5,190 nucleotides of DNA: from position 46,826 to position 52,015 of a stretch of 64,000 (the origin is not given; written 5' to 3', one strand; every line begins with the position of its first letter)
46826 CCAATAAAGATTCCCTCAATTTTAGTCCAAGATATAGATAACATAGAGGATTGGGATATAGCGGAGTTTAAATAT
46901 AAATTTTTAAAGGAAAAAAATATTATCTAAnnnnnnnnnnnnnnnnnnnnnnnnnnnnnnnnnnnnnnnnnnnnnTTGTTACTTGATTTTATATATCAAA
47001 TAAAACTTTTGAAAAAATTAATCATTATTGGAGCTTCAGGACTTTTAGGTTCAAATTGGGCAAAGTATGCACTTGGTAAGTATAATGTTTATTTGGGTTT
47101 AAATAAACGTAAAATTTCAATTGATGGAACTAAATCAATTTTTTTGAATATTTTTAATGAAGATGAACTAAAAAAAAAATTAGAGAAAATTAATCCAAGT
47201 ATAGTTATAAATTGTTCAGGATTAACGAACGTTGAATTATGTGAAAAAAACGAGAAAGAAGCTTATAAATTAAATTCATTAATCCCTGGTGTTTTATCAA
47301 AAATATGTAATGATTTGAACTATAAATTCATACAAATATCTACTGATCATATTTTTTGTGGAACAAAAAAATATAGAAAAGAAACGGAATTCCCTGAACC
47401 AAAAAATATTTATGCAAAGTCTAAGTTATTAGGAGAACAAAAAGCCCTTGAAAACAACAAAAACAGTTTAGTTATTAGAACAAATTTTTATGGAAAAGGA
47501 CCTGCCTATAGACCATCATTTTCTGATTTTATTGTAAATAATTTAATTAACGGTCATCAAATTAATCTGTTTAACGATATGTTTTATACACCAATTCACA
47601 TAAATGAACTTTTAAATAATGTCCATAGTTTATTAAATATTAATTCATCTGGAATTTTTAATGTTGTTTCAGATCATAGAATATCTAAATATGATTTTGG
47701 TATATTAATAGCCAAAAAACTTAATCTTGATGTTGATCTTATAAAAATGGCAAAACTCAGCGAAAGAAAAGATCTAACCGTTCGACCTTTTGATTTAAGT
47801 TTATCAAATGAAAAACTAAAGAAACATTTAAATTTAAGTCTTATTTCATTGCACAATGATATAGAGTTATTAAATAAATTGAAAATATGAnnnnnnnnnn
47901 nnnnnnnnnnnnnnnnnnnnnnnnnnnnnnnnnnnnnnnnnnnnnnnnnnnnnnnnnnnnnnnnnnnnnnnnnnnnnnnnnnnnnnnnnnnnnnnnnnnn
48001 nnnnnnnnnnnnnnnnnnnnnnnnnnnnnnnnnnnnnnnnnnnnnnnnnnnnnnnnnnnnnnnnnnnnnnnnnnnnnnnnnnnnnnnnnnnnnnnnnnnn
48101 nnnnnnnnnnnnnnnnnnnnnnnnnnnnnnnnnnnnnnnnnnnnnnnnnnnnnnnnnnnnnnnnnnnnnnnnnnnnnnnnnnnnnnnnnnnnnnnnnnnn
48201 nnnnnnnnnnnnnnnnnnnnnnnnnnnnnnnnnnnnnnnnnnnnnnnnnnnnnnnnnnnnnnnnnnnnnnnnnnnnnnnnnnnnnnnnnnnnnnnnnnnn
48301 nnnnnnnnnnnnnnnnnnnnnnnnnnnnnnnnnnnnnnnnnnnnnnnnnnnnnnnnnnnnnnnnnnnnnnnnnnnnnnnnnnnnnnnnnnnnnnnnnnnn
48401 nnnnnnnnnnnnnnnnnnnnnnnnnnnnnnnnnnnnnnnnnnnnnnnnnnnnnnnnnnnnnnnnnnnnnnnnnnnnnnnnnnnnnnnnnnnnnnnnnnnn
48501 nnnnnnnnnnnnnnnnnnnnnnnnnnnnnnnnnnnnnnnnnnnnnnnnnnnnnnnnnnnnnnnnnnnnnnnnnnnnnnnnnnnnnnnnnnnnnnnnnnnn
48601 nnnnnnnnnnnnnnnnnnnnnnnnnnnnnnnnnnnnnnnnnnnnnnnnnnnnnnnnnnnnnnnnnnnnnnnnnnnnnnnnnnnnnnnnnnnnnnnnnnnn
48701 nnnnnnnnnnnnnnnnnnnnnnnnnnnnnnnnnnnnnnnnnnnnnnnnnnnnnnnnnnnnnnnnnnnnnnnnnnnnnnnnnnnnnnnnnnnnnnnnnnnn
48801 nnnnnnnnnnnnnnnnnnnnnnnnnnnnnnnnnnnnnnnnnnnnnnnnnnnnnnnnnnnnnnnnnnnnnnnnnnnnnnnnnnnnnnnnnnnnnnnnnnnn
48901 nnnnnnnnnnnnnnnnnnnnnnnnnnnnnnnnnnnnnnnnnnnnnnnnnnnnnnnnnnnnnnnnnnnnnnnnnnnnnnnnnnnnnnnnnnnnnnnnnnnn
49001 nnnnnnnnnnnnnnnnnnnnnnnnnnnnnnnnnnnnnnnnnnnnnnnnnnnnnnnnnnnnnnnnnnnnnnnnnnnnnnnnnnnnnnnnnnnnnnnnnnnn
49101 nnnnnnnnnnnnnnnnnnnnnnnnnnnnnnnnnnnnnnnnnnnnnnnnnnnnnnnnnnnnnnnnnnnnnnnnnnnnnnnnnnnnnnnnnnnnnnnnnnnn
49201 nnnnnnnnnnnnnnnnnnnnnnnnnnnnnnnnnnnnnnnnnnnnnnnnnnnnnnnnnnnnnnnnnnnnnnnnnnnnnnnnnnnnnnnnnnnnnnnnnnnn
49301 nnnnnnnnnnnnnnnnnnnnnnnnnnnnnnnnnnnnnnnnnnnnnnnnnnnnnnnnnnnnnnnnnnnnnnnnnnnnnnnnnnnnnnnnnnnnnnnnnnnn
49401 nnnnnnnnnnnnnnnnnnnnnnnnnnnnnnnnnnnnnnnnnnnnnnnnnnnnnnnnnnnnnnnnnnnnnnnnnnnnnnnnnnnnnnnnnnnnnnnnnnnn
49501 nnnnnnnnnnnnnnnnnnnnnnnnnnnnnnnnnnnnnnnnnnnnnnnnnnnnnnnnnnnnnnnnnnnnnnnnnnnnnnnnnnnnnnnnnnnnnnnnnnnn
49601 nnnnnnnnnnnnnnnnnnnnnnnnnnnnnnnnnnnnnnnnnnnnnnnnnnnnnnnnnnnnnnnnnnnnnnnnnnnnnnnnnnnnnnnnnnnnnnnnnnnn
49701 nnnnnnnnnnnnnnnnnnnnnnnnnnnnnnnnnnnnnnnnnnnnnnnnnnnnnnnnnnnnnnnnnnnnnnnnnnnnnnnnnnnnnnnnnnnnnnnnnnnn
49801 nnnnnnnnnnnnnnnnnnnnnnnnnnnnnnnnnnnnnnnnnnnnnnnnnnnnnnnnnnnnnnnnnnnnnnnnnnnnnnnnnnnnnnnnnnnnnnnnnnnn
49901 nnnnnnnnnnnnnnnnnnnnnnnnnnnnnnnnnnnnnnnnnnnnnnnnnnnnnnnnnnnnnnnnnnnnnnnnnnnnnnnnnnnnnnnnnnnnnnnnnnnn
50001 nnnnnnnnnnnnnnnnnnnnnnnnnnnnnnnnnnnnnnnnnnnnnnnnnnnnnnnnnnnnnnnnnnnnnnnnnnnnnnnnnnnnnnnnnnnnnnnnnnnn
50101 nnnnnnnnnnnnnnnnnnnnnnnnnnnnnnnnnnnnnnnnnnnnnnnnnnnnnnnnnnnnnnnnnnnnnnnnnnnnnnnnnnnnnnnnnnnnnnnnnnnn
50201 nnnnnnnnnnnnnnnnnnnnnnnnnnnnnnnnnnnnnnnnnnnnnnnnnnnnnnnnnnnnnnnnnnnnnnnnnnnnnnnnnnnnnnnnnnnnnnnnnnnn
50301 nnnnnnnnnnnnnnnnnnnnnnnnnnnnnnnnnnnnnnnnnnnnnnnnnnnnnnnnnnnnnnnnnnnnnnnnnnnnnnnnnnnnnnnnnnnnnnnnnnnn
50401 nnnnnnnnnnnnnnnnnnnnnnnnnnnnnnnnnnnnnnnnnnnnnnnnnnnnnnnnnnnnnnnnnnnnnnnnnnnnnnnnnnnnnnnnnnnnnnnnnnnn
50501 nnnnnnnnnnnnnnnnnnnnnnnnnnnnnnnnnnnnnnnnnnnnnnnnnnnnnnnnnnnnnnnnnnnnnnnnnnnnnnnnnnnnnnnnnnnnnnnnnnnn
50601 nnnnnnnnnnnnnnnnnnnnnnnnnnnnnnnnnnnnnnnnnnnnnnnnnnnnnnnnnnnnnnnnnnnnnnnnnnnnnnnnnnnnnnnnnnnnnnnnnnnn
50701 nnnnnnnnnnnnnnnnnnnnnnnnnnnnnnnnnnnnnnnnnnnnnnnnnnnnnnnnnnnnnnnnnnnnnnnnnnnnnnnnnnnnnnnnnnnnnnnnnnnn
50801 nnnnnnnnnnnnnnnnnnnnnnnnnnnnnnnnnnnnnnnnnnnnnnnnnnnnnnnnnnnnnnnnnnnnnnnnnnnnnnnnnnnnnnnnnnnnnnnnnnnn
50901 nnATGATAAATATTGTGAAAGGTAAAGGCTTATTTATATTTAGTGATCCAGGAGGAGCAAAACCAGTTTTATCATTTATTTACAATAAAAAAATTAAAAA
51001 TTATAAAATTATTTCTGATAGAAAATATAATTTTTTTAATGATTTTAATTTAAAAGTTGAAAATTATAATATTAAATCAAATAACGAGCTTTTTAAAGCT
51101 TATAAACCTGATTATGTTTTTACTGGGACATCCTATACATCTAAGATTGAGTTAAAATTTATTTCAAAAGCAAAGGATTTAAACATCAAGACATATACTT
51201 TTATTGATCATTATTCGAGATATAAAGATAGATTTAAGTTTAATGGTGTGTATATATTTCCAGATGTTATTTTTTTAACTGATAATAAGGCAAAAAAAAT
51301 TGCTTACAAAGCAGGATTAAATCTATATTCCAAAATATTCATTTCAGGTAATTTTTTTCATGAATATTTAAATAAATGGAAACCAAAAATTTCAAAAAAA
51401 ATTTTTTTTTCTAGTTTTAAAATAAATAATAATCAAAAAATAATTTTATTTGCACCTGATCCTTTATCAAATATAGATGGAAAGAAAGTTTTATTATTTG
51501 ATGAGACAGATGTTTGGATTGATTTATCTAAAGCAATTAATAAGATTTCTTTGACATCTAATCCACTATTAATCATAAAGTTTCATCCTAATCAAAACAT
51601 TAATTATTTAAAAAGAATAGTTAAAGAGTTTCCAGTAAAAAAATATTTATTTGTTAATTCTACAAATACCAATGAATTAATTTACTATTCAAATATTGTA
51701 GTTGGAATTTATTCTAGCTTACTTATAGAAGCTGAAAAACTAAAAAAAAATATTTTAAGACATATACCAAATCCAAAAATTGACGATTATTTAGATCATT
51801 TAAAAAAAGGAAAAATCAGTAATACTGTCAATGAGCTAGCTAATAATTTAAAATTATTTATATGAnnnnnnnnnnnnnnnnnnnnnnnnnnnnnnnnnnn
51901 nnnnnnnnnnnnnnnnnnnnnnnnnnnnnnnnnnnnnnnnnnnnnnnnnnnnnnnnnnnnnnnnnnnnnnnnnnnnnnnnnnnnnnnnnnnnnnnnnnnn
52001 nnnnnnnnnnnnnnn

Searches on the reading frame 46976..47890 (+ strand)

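Call 11: search_protein_families(library=pfam, proteins=[window:46976-47890:+], max_evalue=0.00001)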
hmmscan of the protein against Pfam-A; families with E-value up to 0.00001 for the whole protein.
window:46976-47890:+ (304 aa): 3 families
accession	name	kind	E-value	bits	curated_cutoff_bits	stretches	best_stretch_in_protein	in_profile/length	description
PF04321.23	RmlD_sub_bind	-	9.6e-43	146.7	27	1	14-296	2-278/287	RmlD substrate binding domain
PF01370.27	Epimerase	-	4e-16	59.6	20.9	1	16-200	2-203/240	NAD dependent epimerase/dehydratase family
PF16363.11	GDP_Man_Dehyd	-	4.1e-06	26.9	27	0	17-155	2-162/332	GDP-mannose 4,6 dehydratase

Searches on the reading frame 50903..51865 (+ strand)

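Call 29: search_protein_families(library=pfam, proteins=[window:50903-51865:+], max_evalue=0.01)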
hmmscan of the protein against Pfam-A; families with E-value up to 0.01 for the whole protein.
window:50903-51865:+ (320 aa): 0 families

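Call 30: search_protein_families(library=ncbifam, proteins=[window:50903-51865:+], max_evalue=0.001)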
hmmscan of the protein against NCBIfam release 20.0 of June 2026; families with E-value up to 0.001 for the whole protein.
window:50903-51865:+ (320 aa): 1 family
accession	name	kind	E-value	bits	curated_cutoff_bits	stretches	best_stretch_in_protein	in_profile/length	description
NF046086.1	BFO_1060_trans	domain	1.1e-11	44.5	200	1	23-315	2-317/365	BFO_1060 family glycosyltransferase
